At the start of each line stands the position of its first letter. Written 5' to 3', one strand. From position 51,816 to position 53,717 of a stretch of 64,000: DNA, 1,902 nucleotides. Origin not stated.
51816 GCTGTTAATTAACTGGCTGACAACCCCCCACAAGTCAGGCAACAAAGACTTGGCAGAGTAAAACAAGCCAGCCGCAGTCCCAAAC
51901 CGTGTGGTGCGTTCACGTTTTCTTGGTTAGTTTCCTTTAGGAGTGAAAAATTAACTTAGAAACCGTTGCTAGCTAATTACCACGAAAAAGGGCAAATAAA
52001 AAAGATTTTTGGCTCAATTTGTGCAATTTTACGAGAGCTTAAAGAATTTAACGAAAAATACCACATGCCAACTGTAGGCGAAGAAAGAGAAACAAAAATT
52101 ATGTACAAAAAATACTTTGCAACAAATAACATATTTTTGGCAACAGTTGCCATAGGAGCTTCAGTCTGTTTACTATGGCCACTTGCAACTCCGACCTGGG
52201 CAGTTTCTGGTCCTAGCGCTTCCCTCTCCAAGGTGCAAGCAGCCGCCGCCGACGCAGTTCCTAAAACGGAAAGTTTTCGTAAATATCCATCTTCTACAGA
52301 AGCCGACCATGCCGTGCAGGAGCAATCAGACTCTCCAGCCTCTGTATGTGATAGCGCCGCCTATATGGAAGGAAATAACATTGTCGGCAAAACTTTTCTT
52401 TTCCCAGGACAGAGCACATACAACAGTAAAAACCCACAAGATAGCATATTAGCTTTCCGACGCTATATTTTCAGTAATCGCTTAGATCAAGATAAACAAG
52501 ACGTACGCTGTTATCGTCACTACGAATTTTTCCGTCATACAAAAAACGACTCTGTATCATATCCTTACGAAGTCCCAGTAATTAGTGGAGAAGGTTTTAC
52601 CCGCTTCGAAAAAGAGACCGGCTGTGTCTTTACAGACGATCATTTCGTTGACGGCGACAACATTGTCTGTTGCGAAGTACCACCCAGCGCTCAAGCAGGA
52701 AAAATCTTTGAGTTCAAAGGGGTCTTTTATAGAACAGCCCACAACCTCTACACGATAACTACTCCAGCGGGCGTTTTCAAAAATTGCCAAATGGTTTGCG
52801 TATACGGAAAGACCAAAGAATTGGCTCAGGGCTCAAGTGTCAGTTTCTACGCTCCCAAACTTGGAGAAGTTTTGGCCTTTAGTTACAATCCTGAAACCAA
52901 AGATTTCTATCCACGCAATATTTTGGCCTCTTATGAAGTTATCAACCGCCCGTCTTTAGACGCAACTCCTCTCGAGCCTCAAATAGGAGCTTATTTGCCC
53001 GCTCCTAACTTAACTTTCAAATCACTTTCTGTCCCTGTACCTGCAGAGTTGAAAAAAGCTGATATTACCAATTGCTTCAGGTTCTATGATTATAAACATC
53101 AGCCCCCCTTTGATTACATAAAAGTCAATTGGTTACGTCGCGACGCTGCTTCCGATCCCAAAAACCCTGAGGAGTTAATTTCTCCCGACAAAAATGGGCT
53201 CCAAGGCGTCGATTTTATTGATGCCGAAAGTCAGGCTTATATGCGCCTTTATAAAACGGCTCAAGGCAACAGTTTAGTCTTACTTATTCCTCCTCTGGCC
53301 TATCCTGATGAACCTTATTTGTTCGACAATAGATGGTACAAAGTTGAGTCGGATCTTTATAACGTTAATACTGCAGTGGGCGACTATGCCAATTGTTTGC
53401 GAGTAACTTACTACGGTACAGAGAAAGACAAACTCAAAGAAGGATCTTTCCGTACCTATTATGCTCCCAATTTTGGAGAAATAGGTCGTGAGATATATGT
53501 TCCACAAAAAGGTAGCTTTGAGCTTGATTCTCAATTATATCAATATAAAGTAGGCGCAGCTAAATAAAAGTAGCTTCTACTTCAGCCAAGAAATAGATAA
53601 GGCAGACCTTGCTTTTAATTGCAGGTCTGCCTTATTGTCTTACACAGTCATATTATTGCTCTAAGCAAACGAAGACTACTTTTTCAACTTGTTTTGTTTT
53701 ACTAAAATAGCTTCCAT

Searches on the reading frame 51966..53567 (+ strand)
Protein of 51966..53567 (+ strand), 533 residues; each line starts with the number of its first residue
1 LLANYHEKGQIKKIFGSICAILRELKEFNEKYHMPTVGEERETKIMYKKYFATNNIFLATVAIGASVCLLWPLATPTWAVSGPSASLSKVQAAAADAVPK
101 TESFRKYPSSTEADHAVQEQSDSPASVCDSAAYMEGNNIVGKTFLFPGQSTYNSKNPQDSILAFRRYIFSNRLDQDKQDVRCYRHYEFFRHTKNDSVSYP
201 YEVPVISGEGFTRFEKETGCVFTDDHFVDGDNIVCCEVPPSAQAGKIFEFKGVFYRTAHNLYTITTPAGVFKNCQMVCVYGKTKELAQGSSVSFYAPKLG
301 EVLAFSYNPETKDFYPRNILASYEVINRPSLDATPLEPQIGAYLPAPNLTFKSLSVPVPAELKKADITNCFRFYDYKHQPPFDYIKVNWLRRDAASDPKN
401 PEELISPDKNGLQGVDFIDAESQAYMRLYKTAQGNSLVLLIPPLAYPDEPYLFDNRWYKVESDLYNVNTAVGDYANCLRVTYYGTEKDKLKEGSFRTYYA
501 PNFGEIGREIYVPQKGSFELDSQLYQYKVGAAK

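Call 44: search_protein_families(library=pfam, proteins=[window:51966-53567:+], max_evalue=0.001)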
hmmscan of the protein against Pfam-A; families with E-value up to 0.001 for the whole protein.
window:51966-53567:+ (533 aa): 0 families

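Call 62: search_protein_families(library=pfam, proteins=[window:51966-53567:+], max_evalue=0.01)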
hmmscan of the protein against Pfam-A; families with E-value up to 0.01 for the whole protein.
window:51966-53567:+ (533 aa): 1 family
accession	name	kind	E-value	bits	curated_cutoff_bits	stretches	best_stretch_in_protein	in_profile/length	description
PF21347.3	DUF3108_like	-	0.0012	19.2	27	0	253-309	131-189/199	DUF3108-like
